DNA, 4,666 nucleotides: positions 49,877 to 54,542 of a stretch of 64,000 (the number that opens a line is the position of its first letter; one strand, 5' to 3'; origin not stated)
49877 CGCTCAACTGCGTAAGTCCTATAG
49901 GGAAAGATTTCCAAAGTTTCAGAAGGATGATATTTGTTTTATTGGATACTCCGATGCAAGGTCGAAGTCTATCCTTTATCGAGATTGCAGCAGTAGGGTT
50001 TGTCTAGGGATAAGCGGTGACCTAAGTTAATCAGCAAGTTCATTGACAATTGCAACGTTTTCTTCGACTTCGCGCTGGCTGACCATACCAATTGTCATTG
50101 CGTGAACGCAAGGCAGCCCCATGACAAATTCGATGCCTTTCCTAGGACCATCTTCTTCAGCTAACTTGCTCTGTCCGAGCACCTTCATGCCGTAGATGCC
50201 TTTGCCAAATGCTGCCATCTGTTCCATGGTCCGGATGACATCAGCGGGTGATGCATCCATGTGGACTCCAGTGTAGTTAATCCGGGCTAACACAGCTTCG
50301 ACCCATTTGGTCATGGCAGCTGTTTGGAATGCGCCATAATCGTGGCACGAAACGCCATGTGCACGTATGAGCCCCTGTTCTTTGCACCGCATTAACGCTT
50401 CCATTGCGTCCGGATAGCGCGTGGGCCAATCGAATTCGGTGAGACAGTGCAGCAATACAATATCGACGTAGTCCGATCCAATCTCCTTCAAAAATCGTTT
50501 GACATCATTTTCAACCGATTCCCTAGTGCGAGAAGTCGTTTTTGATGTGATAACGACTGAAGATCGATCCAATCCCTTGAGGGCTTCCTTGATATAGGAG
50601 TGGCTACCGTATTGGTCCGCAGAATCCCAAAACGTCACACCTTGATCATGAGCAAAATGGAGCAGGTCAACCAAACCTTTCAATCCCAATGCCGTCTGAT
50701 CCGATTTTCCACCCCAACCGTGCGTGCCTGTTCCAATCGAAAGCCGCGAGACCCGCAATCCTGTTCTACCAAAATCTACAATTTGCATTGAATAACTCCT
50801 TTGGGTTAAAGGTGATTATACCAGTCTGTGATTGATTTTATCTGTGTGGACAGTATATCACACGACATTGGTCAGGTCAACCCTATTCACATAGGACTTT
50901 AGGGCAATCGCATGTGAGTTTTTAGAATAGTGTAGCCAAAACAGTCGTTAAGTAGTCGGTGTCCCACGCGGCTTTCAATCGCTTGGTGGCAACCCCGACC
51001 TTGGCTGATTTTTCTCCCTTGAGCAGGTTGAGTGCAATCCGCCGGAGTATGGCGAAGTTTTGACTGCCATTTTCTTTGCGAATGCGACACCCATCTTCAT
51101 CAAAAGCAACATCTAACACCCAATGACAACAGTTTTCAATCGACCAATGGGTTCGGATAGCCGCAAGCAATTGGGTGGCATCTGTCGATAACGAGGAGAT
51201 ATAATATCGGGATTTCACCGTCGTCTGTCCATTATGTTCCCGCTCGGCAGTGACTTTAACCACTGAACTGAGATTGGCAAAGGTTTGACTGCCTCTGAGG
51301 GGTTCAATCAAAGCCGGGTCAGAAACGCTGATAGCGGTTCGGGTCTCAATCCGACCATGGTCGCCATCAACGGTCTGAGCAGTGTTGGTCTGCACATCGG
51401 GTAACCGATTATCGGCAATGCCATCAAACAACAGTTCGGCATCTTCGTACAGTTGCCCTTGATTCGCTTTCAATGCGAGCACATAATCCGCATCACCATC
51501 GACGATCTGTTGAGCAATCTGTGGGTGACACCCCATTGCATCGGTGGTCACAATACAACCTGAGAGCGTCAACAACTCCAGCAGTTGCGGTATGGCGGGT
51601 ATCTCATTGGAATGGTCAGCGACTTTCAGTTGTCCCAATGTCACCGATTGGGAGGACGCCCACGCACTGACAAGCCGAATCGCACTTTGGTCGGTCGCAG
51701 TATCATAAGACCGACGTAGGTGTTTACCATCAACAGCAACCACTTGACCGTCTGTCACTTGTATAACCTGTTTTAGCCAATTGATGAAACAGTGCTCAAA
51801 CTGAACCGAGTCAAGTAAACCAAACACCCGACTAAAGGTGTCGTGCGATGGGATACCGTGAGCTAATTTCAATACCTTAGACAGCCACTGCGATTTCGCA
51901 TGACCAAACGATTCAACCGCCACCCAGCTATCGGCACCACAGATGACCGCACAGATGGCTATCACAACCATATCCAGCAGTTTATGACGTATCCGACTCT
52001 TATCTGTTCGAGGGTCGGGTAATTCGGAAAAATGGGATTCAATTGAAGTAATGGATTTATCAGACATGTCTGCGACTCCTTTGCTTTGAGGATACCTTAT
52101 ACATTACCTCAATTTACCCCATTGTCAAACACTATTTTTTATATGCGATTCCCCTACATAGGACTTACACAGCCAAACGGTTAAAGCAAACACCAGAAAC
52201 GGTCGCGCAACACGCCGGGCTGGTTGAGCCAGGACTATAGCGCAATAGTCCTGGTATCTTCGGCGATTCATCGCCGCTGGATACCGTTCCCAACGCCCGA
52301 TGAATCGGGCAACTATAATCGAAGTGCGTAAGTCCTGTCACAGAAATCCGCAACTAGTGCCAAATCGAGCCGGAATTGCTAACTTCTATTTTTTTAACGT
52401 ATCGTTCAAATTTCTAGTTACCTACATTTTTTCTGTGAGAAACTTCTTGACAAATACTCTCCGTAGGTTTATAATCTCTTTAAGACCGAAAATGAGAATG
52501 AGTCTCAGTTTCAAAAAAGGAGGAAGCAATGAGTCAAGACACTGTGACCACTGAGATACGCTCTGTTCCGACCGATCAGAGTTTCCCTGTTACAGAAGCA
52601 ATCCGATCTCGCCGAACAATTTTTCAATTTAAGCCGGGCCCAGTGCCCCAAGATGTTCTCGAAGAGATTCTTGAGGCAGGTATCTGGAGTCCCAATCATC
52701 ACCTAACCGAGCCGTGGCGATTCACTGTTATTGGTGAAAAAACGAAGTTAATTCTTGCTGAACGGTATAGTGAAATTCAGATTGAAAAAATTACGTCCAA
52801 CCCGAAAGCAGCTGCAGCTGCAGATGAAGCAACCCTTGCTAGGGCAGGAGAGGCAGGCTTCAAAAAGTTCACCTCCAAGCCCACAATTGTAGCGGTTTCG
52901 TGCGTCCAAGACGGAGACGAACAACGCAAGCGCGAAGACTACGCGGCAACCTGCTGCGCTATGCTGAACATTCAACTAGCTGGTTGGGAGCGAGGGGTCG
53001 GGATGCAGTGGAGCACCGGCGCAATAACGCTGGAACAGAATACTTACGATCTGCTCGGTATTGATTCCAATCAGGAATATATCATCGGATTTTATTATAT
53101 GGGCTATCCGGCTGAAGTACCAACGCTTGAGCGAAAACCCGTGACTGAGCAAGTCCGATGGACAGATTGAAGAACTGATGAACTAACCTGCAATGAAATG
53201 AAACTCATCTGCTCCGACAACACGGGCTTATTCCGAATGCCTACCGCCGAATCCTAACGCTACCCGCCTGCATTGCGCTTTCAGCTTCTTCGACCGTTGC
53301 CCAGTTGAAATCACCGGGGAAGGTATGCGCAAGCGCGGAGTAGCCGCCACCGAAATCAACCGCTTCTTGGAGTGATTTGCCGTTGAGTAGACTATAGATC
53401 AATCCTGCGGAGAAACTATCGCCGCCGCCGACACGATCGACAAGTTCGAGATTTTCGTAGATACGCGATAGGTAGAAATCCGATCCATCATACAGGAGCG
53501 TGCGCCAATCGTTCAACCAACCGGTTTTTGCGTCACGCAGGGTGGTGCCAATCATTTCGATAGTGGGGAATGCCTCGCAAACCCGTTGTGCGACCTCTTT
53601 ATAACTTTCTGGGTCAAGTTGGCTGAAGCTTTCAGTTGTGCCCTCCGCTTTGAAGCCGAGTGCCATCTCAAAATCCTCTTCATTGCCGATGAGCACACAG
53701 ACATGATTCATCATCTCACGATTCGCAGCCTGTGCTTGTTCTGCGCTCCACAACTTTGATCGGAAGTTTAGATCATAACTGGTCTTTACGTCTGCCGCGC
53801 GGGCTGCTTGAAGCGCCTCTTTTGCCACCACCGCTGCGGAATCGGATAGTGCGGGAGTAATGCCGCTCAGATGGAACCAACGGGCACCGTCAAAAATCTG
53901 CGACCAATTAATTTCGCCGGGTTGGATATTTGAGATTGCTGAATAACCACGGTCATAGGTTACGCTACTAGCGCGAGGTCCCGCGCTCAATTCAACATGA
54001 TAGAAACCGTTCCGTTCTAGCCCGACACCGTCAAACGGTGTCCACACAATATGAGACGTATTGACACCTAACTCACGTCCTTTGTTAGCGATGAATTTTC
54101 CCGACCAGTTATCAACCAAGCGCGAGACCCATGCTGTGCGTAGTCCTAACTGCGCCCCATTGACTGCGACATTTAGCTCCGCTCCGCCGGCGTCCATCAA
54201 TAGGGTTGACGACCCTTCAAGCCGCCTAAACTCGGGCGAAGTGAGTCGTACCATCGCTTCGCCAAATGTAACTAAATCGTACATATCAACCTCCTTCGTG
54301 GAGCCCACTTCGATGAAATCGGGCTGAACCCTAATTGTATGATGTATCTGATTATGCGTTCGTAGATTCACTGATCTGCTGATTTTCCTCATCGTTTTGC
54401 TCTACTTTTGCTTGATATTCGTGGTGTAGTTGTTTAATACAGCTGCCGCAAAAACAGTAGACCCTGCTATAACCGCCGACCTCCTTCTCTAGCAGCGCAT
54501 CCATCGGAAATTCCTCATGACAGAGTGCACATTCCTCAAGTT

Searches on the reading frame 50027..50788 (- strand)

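Call 83: search_protein_families(library=pfam, proteins=[window:50027-50788:-], max_evalue=0.00001)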
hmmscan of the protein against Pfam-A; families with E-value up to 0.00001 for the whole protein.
window:50027-50788:- (253 aa): 1 family
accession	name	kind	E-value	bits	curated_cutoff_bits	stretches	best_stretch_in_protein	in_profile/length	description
PF00248.27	Aldo_ket_red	-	3.7e-25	89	24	1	18-213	2-201/291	Aldo/keto reductase family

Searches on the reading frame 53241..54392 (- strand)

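Call 83: search_protein_families(library=pfam, proteins=[window:53241-54392:-], max_evalue=0.00001)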
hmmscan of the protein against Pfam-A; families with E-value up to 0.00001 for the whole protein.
window:53241-54392:- (383 aa): 1 family
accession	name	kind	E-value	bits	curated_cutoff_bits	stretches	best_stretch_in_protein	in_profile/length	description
PF00294.29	PfkB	-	4e-31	108.9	25.8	2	39-255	3-207/302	pfkB family carbohydrate kinase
